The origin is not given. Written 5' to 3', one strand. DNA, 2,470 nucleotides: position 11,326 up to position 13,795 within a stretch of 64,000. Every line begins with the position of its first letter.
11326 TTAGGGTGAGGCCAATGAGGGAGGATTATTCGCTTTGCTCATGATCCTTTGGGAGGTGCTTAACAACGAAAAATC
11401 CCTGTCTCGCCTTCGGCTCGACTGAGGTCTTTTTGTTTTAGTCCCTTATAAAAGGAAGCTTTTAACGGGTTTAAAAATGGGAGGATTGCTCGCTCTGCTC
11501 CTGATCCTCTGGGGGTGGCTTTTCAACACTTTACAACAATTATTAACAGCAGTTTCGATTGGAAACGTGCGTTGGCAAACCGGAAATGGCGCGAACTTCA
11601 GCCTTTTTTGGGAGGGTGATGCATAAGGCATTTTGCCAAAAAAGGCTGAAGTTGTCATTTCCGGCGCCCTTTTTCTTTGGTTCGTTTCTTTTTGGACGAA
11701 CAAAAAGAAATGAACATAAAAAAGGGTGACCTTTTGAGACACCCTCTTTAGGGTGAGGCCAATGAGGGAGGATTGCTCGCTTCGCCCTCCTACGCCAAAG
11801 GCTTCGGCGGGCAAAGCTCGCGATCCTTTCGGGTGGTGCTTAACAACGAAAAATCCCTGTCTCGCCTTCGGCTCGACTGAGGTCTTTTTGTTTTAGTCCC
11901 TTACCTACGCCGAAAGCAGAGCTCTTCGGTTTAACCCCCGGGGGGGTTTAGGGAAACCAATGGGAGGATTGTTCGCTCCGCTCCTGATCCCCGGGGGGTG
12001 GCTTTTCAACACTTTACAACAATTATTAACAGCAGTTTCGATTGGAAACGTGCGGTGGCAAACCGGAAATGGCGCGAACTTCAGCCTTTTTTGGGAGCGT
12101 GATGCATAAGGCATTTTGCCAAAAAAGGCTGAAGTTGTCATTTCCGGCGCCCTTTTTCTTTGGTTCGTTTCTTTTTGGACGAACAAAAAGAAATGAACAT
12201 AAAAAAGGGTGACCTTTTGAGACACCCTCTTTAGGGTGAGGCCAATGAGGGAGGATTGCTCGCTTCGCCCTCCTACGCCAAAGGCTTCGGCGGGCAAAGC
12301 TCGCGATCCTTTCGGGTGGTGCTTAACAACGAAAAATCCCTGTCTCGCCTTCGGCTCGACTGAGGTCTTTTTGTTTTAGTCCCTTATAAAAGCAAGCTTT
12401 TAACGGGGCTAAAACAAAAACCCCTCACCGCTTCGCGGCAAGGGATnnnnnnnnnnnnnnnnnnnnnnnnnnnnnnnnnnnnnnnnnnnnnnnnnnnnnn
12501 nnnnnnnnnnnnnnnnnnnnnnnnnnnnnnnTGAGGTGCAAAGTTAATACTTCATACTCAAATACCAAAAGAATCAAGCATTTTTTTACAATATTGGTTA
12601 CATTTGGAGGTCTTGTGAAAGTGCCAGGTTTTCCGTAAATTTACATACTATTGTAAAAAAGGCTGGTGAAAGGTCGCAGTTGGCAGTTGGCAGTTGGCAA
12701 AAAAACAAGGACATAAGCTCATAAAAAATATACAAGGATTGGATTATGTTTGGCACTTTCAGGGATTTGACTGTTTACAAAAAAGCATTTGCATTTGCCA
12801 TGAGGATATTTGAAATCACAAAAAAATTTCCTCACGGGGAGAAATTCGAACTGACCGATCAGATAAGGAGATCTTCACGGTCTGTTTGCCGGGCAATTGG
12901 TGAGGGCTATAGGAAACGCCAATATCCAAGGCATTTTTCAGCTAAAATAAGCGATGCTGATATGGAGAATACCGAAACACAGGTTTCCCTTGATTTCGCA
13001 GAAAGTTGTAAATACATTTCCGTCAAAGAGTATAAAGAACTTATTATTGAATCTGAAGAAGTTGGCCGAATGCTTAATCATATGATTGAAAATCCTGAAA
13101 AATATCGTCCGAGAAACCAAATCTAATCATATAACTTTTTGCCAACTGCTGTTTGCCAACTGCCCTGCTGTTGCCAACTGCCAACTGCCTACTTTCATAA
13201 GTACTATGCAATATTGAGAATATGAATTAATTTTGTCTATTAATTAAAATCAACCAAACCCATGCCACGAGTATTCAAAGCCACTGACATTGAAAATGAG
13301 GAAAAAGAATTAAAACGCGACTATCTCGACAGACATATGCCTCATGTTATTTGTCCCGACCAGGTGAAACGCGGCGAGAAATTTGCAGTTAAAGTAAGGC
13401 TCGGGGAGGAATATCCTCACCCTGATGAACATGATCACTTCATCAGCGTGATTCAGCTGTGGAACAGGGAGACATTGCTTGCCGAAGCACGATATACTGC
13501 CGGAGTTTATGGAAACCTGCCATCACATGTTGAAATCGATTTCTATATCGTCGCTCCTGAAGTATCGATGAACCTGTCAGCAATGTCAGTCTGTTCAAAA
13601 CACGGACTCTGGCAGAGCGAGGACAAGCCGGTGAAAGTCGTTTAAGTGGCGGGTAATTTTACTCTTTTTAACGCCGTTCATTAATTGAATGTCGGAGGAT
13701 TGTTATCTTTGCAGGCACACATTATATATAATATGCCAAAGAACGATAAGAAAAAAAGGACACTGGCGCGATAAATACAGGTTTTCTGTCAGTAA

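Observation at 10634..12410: Four-copy tandem array of a 249-nt hairpin-dense element next to the initiator tRNA: candidate novel structured RNA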

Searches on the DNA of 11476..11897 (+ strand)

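Call 14: search_dna_similar(query=window:11476-11897:+, collection=plasmids, mode=distant)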
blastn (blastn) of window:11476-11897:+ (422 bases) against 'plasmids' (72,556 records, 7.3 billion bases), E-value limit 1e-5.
No match.

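Call 15: search_dna_similar(query=window:11476-11897:+, collection=phages, mode=distant)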
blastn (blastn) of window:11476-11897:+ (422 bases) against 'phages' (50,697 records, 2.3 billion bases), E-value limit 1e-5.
No match.
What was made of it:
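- Tried and rejected: blastn of one unit against phage and plasmid collections gave no match (calls 14, 15).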

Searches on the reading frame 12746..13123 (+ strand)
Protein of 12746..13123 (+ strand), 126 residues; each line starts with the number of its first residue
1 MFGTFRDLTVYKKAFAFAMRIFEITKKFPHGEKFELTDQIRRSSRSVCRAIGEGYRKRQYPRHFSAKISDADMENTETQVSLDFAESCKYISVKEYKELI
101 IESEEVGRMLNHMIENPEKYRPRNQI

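Call 40: search_protein_families(library=pfam, proteins=[window:12746-13123:+])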
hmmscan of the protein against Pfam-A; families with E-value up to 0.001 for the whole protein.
window:12746-13123:+ (126 aa): 2 families
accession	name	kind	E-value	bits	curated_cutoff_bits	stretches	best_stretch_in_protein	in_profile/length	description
PF05635.17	23S_rRNA_IVP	-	1.2e-30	106.2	33.8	1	6-111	1-105/106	23S rRNA-intervening sequence protein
PF22296.2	bAvd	-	2.1e-12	47.9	40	1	11-115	4-105/107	bAvd-like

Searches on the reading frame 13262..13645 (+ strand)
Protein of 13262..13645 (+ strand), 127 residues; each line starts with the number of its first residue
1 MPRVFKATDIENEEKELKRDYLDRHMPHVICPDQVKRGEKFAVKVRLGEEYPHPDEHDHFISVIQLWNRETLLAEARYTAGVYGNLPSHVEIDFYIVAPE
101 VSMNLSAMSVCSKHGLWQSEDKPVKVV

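Call 13: find_encoding_contigs(protein=window:13262-13645:+, flank=10000, max_places=10)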
Protein window:13262-13645:+ (127 aa): no gene with exactly this product is on record in the collection.
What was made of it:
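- Tried and rejected: An exact-protein look-up of a neighbouring gene found nothing on record (call 13), probably because the window carries indel errors.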

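Call 40: search_protein_families(library=pfam, proteins=[window:13262-13642:+])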
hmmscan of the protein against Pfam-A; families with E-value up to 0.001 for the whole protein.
window:13262-13642:+ (127 aa): 1 family
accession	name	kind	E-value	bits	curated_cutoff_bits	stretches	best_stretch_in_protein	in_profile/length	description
PF01880.24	Desulfoferrodox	-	5.1e-21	75.5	22.2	1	22-119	6-97/98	Desulfoferrodoxin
